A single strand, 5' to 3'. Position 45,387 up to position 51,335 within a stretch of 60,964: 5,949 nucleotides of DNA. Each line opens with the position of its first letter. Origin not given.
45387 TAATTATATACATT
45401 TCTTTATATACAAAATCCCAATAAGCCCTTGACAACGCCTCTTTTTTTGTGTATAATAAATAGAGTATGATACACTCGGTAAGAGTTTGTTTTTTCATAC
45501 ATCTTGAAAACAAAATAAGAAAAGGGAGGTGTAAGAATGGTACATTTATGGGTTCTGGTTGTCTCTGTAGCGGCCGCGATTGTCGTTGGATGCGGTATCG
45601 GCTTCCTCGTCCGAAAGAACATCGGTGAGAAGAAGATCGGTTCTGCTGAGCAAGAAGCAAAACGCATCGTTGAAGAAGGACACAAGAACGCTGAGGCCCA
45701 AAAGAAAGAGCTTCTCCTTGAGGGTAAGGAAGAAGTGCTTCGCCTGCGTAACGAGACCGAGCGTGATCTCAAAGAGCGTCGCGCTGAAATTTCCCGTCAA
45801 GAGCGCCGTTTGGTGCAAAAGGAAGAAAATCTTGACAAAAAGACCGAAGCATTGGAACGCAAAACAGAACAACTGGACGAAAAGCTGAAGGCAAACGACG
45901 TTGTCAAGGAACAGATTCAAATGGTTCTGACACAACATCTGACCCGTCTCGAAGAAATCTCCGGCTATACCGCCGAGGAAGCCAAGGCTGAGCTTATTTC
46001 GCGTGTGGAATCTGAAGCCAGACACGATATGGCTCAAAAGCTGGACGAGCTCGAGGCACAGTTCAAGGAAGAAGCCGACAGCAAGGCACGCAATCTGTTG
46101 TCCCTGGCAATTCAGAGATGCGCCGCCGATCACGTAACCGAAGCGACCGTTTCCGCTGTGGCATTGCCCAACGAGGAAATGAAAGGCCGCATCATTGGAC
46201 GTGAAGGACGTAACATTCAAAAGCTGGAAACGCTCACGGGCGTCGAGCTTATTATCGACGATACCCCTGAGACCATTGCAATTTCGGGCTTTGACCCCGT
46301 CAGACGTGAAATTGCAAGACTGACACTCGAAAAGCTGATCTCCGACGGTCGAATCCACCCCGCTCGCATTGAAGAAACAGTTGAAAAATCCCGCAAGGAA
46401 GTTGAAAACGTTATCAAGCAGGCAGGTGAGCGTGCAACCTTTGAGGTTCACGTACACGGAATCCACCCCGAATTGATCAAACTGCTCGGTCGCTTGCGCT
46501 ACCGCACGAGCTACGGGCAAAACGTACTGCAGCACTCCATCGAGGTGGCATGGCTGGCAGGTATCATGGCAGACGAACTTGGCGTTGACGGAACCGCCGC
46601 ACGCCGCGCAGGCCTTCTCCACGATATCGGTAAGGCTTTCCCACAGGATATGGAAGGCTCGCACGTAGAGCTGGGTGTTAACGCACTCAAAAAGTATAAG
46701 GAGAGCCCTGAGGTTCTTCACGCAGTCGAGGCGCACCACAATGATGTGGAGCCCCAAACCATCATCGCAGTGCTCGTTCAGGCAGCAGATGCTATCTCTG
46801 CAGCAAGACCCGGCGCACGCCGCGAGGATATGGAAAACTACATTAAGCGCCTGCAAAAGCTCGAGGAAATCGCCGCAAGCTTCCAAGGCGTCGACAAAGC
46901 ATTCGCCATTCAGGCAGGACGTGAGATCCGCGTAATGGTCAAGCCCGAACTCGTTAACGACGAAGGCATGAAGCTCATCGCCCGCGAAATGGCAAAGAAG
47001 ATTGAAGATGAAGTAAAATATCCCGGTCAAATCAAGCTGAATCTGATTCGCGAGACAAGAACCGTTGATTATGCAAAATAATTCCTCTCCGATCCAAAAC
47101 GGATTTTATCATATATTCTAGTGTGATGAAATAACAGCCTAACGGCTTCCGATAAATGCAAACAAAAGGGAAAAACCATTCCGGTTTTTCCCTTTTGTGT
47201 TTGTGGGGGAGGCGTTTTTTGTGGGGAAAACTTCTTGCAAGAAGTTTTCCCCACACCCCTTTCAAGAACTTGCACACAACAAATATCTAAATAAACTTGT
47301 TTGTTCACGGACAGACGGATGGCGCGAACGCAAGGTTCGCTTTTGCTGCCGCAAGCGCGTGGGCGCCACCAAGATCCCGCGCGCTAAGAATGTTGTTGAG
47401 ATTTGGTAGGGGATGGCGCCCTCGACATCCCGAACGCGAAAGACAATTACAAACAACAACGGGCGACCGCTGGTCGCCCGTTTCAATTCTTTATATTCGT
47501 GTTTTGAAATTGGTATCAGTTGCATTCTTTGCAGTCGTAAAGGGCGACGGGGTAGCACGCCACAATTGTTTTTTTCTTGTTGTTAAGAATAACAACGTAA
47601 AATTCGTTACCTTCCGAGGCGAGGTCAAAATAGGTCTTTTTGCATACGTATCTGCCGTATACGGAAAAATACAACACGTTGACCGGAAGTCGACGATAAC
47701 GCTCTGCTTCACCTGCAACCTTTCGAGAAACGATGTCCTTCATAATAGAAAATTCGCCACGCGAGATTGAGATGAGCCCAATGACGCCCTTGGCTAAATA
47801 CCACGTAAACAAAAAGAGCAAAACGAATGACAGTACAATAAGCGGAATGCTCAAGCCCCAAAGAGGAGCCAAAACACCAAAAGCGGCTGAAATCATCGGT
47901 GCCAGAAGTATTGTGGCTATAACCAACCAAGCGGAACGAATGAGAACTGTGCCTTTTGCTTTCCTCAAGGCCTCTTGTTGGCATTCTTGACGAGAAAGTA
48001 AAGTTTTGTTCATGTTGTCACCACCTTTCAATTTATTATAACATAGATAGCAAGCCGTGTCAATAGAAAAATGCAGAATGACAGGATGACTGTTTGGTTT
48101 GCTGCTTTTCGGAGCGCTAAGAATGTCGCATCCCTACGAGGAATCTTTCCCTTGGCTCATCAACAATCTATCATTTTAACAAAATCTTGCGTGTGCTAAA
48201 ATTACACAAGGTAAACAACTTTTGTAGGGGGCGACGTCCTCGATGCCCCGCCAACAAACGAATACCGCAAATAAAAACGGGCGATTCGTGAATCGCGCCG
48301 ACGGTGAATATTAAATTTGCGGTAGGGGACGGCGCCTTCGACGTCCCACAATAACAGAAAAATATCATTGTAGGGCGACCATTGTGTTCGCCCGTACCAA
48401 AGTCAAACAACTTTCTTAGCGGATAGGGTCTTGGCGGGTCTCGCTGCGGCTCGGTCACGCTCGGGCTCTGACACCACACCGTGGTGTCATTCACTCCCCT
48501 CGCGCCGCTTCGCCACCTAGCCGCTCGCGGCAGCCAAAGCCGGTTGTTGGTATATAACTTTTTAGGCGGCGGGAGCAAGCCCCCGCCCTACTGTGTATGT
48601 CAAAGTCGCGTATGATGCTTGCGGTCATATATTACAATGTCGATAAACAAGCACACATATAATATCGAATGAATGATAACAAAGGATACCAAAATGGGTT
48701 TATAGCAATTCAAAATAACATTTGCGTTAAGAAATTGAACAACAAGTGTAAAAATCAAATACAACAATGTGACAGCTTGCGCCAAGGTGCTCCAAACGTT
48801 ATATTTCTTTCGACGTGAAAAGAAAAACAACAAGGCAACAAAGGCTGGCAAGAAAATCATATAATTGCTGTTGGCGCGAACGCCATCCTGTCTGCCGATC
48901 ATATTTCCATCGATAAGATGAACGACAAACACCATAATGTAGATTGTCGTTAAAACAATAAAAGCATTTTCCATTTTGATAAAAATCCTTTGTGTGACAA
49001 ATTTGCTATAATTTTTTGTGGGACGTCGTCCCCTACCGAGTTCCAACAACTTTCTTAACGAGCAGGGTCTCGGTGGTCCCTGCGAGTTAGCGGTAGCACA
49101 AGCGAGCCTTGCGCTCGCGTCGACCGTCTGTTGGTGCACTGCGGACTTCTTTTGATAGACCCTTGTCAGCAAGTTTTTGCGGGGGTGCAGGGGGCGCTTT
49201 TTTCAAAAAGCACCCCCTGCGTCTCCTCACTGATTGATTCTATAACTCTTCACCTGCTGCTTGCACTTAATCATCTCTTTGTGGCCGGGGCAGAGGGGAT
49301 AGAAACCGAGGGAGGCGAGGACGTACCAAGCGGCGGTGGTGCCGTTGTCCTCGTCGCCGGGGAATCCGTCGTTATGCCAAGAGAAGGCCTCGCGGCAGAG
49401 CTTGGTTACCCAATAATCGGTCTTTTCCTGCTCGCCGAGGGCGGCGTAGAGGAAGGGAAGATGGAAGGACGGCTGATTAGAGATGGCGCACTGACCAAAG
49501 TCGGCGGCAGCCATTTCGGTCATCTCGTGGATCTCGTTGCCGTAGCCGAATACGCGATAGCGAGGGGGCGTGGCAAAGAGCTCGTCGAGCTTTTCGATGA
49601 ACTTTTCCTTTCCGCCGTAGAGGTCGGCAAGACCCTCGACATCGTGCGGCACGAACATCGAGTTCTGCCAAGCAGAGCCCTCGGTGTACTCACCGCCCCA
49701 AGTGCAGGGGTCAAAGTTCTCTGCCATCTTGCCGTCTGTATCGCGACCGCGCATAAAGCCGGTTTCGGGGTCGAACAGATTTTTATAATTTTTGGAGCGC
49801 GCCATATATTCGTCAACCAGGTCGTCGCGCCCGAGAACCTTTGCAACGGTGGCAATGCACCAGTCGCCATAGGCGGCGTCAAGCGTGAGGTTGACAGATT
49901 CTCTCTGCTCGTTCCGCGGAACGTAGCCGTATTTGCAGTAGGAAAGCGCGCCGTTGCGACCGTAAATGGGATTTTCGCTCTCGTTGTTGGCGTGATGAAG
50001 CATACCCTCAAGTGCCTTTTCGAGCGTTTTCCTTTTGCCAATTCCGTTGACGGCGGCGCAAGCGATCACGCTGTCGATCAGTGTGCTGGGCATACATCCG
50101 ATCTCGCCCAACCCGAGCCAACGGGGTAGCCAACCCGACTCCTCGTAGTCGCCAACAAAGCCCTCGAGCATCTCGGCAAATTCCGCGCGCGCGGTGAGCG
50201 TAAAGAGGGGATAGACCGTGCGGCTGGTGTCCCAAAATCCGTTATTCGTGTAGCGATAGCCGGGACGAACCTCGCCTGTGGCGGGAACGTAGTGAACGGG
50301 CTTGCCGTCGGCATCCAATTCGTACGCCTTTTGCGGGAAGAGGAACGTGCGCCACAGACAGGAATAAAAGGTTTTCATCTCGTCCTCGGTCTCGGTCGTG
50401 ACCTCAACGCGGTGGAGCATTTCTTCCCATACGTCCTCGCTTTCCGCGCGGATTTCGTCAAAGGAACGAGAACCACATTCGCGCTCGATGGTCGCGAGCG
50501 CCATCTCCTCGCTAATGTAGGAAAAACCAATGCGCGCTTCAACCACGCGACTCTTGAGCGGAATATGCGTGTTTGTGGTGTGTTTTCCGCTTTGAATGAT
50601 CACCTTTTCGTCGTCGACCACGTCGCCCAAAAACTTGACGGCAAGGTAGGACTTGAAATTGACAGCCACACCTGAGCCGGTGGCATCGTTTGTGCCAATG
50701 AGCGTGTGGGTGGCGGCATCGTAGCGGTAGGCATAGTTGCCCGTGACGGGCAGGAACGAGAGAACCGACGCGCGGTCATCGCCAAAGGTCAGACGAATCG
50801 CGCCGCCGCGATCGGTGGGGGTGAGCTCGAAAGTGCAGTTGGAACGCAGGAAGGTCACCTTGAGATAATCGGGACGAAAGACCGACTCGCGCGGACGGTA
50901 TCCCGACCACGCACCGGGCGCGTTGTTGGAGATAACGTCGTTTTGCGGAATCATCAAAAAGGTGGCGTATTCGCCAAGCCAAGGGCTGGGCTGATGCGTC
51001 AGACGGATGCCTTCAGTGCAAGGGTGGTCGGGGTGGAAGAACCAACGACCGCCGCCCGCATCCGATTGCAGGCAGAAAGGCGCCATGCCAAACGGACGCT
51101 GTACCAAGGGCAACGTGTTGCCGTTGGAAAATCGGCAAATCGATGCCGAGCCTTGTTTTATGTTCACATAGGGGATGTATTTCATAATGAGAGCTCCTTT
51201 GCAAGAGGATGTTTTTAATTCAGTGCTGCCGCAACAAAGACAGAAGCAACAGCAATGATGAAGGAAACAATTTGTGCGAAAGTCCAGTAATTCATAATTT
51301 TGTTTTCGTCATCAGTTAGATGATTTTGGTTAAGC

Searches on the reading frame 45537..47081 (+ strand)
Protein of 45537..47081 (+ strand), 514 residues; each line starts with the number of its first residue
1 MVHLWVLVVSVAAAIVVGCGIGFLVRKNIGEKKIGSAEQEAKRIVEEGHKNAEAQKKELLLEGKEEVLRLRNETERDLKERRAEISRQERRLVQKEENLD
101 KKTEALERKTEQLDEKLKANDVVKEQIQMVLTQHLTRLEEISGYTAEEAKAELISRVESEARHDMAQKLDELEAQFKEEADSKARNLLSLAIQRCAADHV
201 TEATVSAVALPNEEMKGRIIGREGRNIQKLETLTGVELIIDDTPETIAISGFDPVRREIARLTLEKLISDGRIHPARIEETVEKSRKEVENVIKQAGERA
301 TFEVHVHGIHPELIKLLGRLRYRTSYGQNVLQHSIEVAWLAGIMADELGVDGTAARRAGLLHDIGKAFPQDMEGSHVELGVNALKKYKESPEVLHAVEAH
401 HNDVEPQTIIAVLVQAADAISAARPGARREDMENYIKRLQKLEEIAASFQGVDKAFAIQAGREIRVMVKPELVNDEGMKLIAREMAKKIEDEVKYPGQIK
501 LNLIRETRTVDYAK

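Call 17: search_protein_families(library=pfam, proteins=[window:45537-47081:+], max_evalue=0.001)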
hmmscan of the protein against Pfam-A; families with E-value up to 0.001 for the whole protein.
window:45537-47081:+ (514 aa): 4 families
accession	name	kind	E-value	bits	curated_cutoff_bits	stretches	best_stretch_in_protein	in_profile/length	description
PF12072.13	RNase_Y_N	-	3.3e-60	203.4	32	1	8-199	3-201/201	RNase Y N-terminal region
PF01966.28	HD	-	7.4e-22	78.3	22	1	330-422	1-115/116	HD domain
PF00013.35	KH_1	-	2.2e-08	34.2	21.5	1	211-264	7-64/66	KH domain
PF08668.18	HDOD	-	2.4e-05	24.3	22.9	1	329-391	94-157/196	HDOD domain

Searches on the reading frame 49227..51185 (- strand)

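Call 17: search_protein_families(library=pfam, proteins=[window:49227-51185:-], max_evalue=0.001)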
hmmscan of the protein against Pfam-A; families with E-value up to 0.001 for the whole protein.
window:49227-51185:- (652 aa): 2 families
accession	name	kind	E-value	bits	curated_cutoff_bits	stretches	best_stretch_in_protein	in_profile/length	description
PF07971.18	Glyco_hydro_92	-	6.8e-123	411.5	24.6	1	229-639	2-399/464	Glycosyl hydrolase family 92 catalytic domain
PF17678.7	Glyco_hydro_92N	-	6.7e-19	69.1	34.5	1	6-189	1-192/236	Glycosyl hydrolase family 92 N-terminal domain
